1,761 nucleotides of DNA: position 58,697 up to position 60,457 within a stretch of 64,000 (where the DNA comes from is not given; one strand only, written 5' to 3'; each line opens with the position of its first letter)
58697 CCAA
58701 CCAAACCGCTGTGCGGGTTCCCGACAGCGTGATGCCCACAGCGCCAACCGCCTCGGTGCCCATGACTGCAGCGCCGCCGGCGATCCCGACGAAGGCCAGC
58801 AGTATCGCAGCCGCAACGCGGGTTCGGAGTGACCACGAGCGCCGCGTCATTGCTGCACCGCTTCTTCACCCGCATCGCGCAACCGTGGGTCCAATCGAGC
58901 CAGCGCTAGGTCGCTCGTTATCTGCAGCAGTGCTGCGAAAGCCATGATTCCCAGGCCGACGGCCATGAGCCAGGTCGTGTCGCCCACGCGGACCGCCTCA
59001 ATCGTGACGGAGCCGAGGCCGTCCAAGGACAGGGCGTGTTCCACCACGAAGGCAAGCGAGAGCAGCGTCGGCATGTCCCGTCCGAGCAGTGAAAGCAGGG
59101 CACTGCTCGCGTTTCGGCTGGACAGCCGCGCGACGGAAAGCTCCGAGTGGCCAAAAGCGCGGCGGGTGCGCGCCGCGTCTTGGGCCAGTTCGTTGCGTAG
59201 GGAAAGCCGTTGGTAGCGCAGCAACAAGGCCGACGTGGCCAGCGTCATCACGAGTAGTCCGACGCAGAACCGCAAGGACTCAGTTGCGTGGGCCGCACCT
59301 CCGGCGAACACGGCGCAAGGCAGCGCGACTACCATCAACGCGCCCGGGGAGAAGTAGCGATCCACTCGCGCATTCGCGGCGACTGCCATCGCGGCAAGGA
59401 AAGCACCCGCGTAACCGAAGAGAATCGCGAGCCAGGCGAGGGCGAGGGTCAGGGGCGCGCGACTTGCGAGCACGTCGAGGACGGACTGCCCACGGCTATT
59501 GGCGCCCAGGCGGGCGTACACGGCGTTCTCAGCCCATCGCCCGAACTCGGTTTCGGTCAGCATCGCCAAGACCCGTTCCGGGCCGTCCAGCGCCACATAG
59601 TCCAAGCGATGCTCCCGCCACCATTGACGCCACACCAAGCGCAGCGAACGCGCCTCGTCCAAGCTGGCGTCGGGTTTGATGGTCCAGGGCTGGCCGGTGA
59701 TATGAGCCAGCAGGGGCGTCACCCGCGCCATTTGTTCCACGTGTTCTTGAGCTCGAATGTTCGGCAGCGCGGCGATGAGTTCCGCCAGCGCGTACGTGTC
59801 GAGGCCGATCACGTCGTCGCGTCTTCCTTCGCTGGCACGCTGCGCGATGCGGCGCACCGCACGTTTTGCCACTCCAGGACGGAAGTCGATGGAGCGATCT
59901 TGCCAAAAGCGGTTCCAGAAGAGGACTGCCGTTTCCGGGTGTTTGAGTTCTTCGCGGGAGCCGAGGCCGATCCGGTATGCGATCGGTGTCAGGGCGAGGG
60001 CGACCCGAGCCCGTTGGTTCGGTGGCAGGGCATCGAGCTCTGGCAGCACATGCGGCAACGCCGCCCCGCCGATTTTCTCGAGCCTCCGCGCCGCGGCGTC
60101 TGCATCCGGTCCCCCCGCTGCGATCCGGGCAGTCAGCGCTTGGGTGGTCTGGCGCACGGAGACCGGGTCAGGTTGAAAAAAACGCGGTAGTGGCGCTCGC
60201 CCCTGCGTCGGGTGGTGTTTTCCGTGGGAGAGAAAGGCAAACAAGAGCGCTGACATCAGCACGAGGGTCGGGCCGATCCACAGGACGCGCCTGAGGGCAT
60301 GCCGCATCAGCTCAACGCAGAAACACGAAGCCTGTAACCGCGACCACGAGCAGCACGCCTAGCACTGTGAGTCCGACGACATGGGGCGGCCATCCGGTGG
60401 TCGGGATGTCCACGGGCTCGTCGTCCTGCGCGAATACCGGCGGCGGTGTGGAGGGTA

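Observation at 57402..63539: Tightly coupled operon: OMP barrel, Zn-ribbon/FHA/FHA, membrane PP2C, two ATPase-less ABC permeases, thioredoxin-rhodanese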

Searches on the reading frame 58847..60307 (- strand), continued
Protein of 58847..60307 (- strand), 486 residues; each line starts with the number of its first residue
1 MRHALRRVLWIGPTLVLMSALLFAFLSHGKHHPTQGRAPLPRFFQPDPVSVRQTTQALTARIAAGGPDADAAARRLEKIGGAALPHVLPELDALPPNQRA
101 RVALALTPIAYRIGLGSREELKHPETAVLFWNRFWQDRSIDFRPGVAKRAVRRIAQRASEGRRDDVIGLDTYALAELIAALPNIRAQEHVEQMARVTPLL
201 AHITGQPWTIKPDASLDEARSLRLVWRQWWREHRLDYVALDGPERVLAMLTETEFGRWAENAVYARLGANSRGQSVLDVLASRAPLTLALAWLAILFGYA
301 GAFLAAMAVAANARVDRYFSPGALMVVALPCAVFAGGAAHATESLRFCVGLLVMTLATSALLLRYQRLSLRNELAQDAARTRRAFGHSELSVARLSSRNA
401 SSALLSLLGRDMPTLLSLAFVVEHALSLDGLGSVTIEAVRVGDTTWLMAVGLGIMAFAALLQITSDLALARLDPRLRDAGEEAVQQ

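Call 32: fold_search(model_id=the predicted structure, library=pdb)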
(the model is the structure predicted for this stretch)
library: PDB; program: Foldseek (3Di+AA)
matches with E <= 10: 323; with E <= 0.001: 8
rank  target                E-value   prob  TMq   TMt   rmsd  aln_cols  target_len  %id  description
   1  8j5q_B                5.1e-07  1.00  0.42  0.60   5.4       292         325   23  Cryo-EM structure of Mycobacterium tuberculosis OppABCD in the pre-translocation state (released 2024-04-03)
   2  8wd9_B                9.8e-07  1.00  0.42  0.64  13.9       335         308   20  Cryo-EM structure of Mycobacterium tuberculosis DppABCD in apo form (released 2024-09-18)
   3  8wda_B                3.5e-06  1.00  0.41  0.64   3.4       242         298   22  Cryo-EM structure of the substrate-bound DppABCD complex (released 2024-09-18)
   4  8z21_A                7.8e-06  1.00  0.41  0.64   3.1       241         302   20  Cryo-EM structure of Escherichia coli OppBCDF in the resting state (released 2025-04-16)
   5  8z1y_A                9.6e-06  1.00  0.42  0.60   8.2       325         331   19  Cryo-EM structure of Escherichia coli DppABCDF in the pre-catalytic state (released 2025-01-29)
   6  8z1x_A                1.6e-05  1.00  0.41  0.63   3.9       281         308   19  Cryo-EM structure of Escherichia coli DppBCDF complex bound to AMPPNP (released 2025-01-29)
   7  8z1v_A                2.7e-05  1.00  0.40  0.62   3.4       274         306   19  Cryo-EM structure of Escherichia coli DppBCDF in the resting state (released 2025-01-29)
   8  8z1z_A                4.0e-04  1.00  0.41  0.65   3.8       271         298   19  Cryo-EM structure of Escherichia coli DppAR383D+D436RBCDF in pre-catalytic state (released 2025-04-16)
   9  8z1w_B                7.2e-03  1.00  0.32  0.51   5.6       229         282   19  Cryo-EM structure of Escherichia coli DppBCDF complex bound to ATPgammaS (released 2025-01-29)
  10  8wdb_C                1.1e-02  1.00  0.35  0.57   3.8       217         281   17  Cryo-EM structure of the ATP-bound DppABCD complex (released 2024-09-18)
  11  8z1x_B                1.2e-02  1.00  0.26  0.42   9.4       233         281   16  Cryo-EM structure of Escherichia coli DppBCDF complex bound to AMPPNP (released 2025-01-29)
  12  4yms_C                1.4e-02  1.00  0.31  0.61   5.4       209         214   17  Crystal structure of an amino acid ABC transporter (released 2015-04-22)
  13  4yms_D                1.4e-02  1.00  0.31  0.62   5.3       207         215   16  Crystal structure of an amino acid ABC transporter (released 2015-04-22)
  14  9ua0_A                1.5e-02  1.00  0.30  0.50  10.3       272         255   17  Cryo-EM structure of cyanobacterial bicarbonate transporter CmpBCD in the presence of nitrate (released 2026-04-08)
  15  8z1y_B                1.8e-02  1.00  0.29  0.47   8.3       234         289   17  Cryo-EM structure of Escherichia coli DppABCDF in the pre-catalytic state (released 2025-01-29)
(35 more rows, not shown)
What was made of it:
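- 58847..60307 (-): PermB, an OppB/DppB-like membrane protein with a degenerate EAA (ATPase-coupling) loop. Foldseek top hits are M. tuberculosis OppB/DppB and E. coli OppB/DppB, E 5e-7 to 4e-4 (call 32).
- On Type I ABC importer permease, Opp/Dpp/Nik (PepT) family: Foldseek hits M. tuberculosis OppB 8j5q_B at E 5e-7 and the E. coli DppBCDF and OppBCDF permease chains (call 32).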

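Call 43: search_protein_families(library=pfam, proteins=[L001:506-1741:+, L001:2513-3499:+], max_evalue=0.001)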
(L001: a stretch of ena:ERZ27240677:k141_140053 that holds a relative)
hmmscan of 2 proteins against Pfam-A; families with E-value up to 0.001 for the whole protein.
L001:506-1741:+ (411 aa): 3 families
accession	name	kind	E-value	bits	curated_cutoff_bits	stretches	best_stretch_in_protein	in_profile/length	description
PF00069.31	Pkinase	-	3.5e-40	138.5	31.7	1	15-230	1-210/263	Protein kinase domain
PF07714.23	PK_Tyr_Ser-Thr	-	2.3e-28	99.7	23.1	1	18-262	4-248/258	Protein tyrosine and serine/threonine kinase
PF01636.29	APH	-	0.00094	19.4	23.2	0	53-135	33-108/239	Phosphotransferase enzyme family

L001:2513-3499:+ (328 aa): 1 family
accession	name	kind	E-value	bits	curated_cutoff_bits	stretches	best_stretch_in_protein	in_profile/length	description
PF03781.23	FGE-sulfatase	-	2.1e-42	146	23.3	1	111-322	24-255/255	Sulfatase-modifying factor enzyme 1-like domain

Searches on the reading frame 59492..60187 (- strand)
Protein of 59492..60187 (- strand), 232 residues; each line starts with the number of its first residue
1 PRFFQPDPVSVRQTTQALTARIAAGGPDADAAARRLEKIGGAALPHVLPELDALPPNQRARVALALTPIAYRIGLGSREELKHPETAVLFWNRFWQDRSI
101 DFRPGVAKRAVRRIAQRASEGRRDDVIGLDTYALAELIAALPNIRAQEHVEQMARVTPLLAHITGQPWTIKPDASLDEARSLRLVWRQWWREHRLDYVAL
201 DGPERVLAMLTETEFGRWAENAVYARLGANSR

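Call 41: search_protein_representatives(protein=window:59492-60187:-)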
Query: 232 residues. Proteins with E-value up to 0.001 (for the whole library): 294; up to 1e-10: 245; up to 1e-30: 138. The best 150 are listed.
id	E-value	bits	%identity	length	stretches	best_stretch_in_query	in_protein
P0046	5.1e-70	251.8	53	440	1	1-229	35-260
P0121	2.0e-65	236.8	49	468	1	1-230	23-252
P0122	4.2e-65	235.8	54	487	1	1-229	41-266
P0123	8.2e-65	234.8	50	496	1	1-229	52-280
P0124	8.8e-65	234.7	49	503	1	1-229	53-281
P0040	1.9e-62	227.0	50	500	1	1-231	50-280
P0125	7.6e-62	225.1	47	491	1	1-229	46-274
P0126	1.6e-61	224.1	52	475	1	1-222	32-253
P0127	3.9e-60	219.5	47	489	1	1-227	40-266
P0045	4.5e-60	219.3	50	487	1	1-229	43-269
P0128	5.0e-60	219.2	48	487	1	1-229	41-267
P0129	1.2e-59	217.9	49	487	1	1-228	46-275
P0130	2.1e-59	217.1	48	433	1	1-222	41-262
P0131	6.7e-58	212.2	45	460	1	1-229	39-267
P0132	1.1e-57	211.5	48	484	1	3-228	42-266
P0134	5.5e-57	209.2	47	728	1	1-225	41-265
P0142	1.6e-54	201.1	45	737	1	1-225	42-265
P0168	2.6e-48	180.8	44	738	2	1-221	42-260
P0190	6.5e-44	166.4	42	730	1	4-228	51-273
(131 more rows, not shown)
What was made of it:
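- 59492..60187 (-): Family-specific 232-aa all-helical insert of PermB between TM1 and TM2. It is inferred to be periplasmic. 294 hits among 1.84 billion representatives; in all 150 listed it lies near the N-terminus of permease-like proteins wherever that end is present (call 41).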

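Call 43: search_protein_families(library=pfam, proteins=[P0134, P0142, P0168, P0190], max_evalue=0.001)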
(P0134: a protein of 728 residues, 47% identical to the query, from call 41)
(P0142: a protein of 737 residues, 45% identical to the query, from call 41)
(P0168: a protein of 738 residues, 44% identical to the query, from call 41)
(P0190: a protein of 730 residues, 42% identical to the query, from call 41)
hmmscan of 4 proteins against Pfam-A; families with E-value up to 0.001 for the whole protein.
P0134 (728 aa): 0 families

P0142 (737 aa): 1 family
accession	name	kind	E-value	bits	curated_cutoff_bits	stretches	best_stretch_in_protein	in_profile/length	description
PF00528.27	BPD_transp_1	-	2.2e-09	37.7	26.4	1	541-708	5-175/184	Binding-protein-dependent transport system inner membrane component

P0168 (738 aa): 0 families

P0190 (730 aa): 0 families

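Call 63: predict_structure(alignment_id=A4)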
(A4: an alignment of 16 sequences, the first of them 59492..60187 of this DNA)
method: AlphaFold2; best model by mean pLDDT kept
length: 232 residues; sequences in the alignment: 16
mean_pLDDT: 90.2   pTM: 0.84
mean pLDDT of the five models: 90.2, 89.9, 89.3, 89.1, 86.1
residues with pLDDT >= 90: 165; 70-90: 58; 50-70: 4; < 50: 5
segments of 3 or more residues with pLDDT < 50: 228-232
pLDDT, mean of each block of 10 residues (from residue 1): 82 95 95 96 94 94 96 87 93 88 93 91 94 96 95 96 96 96 94 89 83 81 61 37
secondary structure, 60 per line:
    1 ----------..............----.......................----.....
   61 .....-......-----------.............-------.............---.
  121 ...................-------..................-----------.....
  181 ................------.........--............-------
elements in order: H11-24 H29-51 H56-65 H67-72 H84-96 H104-116 H120-139 H147-164 H176-196 H203-211 H214-225
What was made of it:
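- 59492..60187 (-): Model pLDDT 90.2, pTM 0.84 (call 63).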

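Call 65: fold_search(model_id=the predicted structure, library=pdb)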
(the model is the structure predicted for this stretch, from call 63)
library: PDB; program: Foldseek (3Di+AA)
matches with E <= 10: 203; with E <= 0.001: 0
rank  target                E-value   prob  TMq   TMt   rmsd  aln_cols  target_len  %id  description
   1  1z1w                  2.6e-01  0.20  0.18  0.09  13.7       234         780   15  Crystal structures of the tricorn interacting facor F3 from Thermoplasma acidophilum, a zinc aminopeptidase in three dif (released 2005-05-31)
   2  6rd5_3                1.1e+00  0.11  0.18  0.17  16.2       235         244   14  CryoEM structure of Polytomella F-ATP synthase, focussed refinement of Fo and peripheral stalk, C2 symmetry (released 2019-07-03)
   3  7nwu_B                1.1e+00  0.13  0.19  0.18  17.1       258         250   12  Co-crystal structure of UPF3B-RRM-NOPS-L with UPF2-MIF4GIII (released 2022-07-20)
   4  7qg6_B                1.3e+00  0.13  0.20  0.19  16.6       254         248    9  Co-crystal structure of UPF3A-RRM-NOPS-L with UPF2-MIF4GIII (released 2022-07-20)
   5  7fhv_A                1.4e+00  0.10  0.22  0.18  14.9       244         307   16  Crystal structure of Multi-functional Polysaccharide lyase Smlt1473 (WT) from Stenotrophomonas maltophilia (strain K27 (released 2021-10-27)
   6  4f10_A                1.5e+00  0.08  0.19  0.15  17.7       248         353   12  Alginate lyase A1-III H192A complexed with tetrasaccharide (released 2012-06-27)
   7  8cwy_A                1.6e+00  0.08  0.16  0.11  16.4       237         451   15  Accurate computational design of genetically encoded 3D protein crystals (released 2023-11-01)
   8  3t5x_A                1.6e+00  0.15  0.25  0.28  12.4       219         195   10  PCID2:DSS1 Structure (released 2012-02-22)
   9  3rkg                  1.6e+00  0.08  0.13  0.12  19.8       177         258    7  Structural and Functional Characterization of the Yeast Mg2+ Channel Mrs2 (released 2012-04-18)
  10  7qg6_D                1.8e+00  0.12  0.21  0.20  16.2       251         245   10  Co-crystal structure of UPF3A-RRM-NOPS-L with UPF2-MIF4GIII (released 2022-07-20)
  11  2p8q_A                1.9e+00  0.11  0.21  0.08  17.9       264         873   12  Crystal Structure of human Importin beta bound to the Snurportin1 IBB-domain (released 2008-01-22)
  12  3zik_B                1.9e+00  0.06  0.15  0.11  16.3       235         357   14  Structure of the Wpl1 protein (released 2013-02-20)
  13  4d10_D                2.0e+00  0.07  0.15  0.09  19.1       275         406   14  Crystal structure of the COP9 signalosome (released 2014-07-23)
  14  6vfk_B                2.0e+00  0.08  0.17  0.15  18.0       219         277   11  De novo designed tetrahedral nanoparticle T33_dn10 displaying 4 copies of BG505-SOSIP trimer on the surface (released 2020-07-22)
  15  5tuc_B                2.0e+00  0.08  0.19  0.15  16.8       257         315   10  Crystal Structure of the Sus TBC1D15 GAP Domain (released 2017-02-22)
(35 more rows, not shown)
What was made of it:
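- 59492..60187 (-): Best PDB Foldseek match E 0.26, TM-score at most 0.25 (call 65).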

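Call 71: find_encoding_contigs(protein=P0142, flank=8000, max_places=2)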
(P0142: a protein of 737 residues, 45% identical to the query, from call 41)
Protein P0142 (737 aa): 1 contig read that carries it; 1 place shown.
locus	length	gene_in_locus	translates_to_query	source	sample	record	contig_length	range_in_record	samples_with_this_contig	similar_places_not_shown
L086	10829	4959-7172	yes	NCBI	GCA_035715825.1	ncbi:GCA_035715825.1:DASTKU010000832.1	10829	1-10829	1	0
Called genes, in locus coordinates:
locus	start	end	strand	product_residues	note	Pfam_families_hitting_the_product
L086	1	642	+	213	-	?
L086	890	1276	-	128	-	-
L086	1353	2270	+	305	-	-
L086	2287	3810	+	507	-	-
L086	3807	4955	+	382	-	PF00481:PP2C, PF13672:PP2C_2, PF07228:SpoIIE (faint)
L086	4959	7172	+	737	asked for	PF00528:BPD_transp_1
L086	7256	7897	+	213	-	PF00085:Thioredoxin, PF13098:Thioredoxin_2, PF00581:Rhodanese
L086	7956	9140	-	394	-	PF01969:Ni_insertion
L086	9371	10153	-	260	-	PF00731:AIRC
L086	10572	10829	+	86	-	PF08668:HDOD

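Call 72: find_encoding_contigs(protein=P0134, flank=8000, max_places=2)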
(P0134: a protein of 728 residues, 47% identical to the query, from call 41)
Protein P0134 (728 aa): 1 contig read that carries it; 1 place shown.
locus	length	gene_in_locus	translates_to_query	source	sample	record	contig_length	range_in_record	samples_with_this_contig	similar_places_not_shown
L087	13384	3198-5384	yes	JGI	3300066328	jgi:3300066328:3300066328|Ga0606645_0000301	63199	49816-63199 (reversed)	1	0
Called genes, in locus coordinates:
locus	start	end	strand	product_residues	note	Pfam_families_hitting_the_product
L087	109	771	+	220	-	PF13505:OMP_b-brl (weak)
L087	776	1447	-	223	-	-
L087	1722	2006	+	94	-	PF16697:Yop-YscD_cpl (weak), PF00498:FHA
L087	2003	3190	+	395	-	PF00481:PP2C, PF13672:PP2C_2, PF07228:SpoIIE (faint)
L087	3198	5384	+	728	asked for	-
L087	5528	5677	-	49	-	PF11752:DUF3309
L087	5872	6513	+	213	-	PF00085:Thioredoxin, PF13098:Thioredoxin_2, PF13905:Thioredoxin_8 (faint), PF00581:Rhodanese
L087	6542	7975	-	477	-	PF01969:Ni_insertion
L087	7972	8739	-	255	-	PF00731:AIRC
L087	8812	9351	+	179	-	-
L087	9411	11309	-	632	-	PF02518:HATPase_c (weak), PF13589:HATPase_c_3, PF00183:HSP90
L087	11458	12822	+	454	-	PF01523:PmbA_TldD_1st, PF19290:PmbA_TldD_2nd, PF19289:PmbA_TldD_3rd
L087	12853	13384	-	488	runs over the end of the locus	PF00932:LTD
